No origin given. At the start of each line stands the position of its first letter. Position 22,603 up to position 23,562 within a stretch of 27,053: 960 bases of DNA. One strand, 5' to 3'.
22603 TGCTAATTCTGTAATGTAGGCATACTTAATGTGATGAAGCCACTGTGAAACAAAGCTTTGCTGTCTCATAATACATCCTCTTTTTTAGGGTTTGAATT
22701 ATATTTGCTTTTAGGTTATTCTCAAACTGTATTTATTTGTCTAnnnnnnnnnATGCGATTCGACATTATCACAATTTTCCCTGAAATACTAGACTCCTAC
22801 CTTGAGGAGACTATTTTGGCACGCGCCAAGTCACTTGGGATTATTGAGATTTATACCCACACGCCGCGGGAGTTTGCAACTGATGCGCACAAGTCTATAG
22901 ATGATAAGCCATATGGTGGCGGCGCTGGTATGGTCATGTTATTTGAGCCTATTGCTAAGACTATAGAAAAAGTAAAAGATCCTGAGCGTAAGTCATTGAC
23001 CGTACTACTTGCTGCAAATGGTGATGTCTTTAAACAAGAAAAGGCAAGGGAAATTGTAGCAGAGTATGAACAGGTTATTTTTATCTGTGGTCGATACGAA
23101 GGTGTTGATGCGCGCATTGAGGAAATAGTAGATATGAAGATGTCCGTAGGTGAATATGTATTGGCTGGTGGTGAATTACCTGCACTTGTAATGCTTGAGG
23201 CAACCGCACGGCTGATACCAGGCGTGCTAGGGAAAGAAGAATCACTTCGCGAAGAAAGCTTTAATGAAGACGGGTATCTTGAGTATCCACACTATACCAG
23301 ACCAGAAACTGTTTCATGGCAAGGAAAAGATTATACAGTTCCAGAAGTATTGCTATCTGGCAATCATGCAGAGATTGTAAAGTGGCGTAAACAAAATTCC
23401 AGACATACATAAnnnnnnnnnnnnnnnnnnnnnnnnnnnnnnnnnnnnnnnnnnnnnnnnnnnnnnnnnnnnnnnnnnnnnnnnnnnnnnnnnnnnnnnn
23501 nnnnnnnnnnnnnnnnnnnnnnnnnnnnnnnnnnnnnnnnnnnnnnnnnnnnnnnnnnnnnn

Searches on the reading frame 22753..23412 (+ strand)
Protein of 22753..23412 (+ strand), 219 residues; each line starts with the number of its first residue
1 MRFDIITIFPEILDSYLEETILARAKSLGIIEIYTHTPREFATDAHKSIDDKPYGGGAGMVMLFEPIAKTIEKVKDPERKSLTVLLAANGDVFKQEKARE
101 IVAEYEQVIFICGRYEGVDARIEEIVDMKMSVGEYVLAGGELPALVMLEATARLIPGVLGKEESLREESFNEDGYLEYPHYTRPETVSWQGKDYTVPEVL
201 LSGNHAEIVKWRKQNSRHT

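Call 23: find_homologous_proteins(query=window:22753-23412:+, max_evalue=1e-20)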
Query window:22753-23412:+ (219 aa): 8000 proteins with E <= 1e-20 among 8000 candidates; the best 120 are listed.
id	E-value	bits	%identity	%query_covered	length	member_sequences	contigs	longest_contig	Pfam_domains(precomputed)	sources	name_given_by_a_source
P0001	1.2e-140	484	100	100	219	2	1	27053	PF01746.27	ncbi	ncbi:MAG: tRNA (guanosine(37)-N1)-methyltransferase TrmD [Patescibacteria group bacterium]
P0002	4.8e-104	364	76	99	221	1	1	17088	PF01746.27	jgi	-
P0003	2.6e-101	355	71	100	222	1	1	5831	PF01746.27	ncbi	-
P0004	3.5e-101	355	72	100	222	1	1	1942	PF01746.27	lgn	-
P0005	3.3e-98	345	72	99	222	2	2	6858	PF01746.27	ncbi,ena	-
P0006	4.5e-98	345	71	99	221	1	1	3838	PF01746.27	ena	-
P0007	1.9e-97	343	71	99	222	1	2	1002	PF01746.27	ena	-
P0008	3.2e-97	342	70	98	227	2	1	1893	PF01746.27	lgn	-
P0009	6.0e-95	335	71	99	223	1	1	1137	PF01746.27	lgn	-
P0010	1.6e-93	330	68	100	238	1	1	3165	PF01746.27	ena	-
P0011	5.0e-91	322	69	99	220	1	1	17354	PF01746.27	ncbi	-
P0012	5.5e-89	315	69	99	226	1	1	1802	PF01746.27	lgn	-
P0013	1.4e-87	310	64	99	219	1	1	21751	PF01746.27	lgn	-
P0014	1.0e-86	308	62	99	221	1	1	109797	PF01746.27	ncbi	-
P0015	3.4e-86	306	64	97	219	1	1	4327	PF01746.27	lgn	-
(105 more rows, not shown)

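Call 25: find_encoding_contigs(protein=P0002, flank=10000, max_places=2)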
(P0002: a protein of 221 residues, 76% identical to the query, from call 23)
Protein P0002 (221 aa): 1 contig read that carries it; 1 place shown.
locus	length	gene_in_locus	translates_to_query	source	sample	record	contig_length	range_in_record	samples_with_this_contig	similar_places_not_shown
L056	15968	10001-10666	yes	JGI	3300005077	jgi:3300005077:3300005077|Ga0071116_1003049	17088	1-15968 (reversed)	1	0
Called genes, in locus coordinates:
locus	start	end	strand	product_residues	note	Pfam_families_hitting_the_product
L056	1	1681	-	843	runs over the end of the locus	PF00521:DNA_topoisoIV, PF03989:DNA_gyraseA_C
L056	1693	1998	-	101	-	-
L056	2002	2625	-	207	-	PF13483:Lactamase_B_3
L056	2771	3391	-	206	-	-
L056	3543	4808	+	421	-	PF17092:PCB_OB (faint), PF21543:CvfB_2nd (faint), PF21710:Spt6_S1 (faint), PF00575:S1, PF23459:S1_RRP5 (weak)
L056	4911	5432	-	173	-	-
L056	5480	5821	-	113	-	-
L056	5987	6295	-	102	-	-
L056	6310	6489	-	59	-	-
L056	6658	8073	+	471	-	PF01943:Polysacc_synt, PF13440:Polysacc_synt_3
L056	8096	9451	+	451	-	PF04932:Wzy_C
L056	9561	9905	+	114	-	PF13083:KH_KhpA-B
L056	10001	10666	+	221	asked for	PF01746:tRNA_m1G_MT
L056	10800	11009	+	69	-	-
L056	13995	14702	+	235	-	-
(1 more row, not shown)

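Call 26: find_encoding_contigs(protein=P0011, flank=10000, max_places=2)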
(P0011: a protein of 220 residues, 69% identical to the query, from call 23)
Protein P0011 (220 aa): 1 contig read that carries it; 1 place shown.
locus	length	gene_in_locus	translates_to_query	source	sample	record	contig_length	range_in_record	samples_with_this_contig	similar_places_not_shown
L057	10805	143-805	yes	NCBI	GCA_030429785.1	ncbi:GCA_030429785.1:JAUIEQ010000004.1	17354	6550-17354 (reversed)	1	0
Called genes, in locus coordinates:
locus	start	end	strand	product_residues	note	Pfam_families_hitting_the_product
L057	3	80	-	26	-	?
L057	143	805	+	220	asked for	PF01746:tRNA_m1G_MT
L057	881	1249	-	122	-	-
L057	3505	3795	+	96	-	-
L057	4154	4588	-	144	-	-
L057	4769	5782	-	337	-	-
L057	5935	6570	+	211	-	-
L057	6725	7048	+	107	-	-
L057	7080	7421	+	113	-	-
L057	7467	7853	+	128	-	PF10861:DUF2784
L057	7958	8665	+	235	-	PF00106:adh_short, PF01370:Epimerase (weak), PF05368:NmrA (weak), PF08659:KR, PF13460:NAD_binding_10, PF13561:adh_short_C2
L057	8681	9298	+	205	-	PF02525:Flavodoxin_2, PF03358:FMN_red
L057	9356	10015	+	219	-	-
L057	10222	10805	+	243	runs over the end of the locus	-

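Call 27: find_encoding_contigs(protein=P0013, flank=10000, max_places=2)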
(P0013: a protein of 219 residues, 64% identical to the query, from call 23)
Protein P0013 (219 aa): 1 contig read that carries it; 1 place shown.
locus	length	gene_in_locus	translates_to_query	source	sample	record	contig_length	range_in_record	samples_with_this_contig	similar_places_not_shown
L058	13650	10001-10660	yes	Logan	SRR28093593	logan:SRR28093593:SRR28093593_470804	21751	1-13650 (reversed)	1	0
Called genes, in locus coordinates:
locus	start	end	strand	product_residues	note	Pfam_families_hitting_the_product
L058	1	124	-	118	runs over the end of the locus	-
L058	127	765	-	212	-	PF13483:Lactamase_B_3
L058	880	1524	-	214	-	-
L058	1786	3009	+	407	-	PF21543:CvfB_2nd (faint), PF23459:S1_RRP5 (faint), PF21710:Spt6_S1 (faint), PF00575:S1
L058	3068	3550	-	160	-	-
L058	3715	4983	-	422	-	PF08486:SpoIID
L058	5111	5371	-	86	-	-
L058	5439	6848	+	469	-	PF01943:Polysacc_synt, PF13440:Polysacc_synt_3, PF01554:MatE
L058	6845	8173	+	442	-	PF04932:Wzy_C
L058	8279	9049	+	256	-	-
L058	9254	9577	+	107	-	PF13083:KH_KhpA-B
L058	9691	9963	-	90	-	-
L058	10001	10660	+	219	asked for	PF01746:tRNA_m1G_MT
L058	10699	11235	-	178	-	PF07731:Cu-oxidase_2 (faint), PF13473:Cupredoxin_1 (weak), PF00127:Copper-bind (weak)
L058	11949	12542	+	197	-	-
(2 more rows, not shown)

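Call 28: find_encoding_contigs(protein=P0014, flank=10000, max_places=2)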
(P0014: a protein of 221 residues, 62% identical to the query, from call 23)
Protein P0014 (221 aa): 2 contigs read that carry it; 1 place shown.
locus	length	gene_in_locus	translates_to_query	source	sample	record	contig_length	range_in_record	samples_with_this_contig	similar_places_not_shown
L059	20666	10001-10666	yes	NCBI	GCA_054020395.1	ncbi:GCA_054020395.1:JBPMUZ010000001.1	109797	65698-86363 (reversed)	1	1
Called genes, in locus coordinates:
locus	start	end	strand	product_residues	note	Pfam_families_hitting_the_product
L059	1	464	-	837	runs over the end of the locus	PF00521:DNA_topoisoIV, PF03989:DNA_gyraseA_C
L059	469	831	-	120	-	-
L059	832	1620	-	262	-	PF13483:Lactamase_B_3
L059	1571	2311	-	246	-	-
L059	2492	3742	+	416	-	PF21543:CvfB_2nd (faint), PF00575:S1 (weak), PF23459:S1_RRP5 (faint), PF21710:Spt6_S1 (faint), PF00575:S1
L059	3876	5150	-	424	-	PF08486:SpoIID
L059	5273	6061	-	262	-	PF01040:UbiA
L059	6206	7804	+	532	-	PF01943:Polysacc_synt, PF13440:Polysacc_synt_3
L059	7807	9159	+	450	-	PF04932:Wzy_C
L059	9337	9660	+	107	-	PF13083:KH_KhpA-B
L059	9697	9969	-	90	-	-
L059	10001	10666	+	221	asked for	PF01746:tRNA_m1G_MT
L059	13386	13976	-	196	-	-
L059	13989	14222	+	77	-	PF13560:HTH_31, PF12844:HTH_19, PF01381:HTH_3, PF13413:HTH_25 (faint), PF13443:HTH_26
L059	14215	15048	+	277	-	PF18931:DUF5680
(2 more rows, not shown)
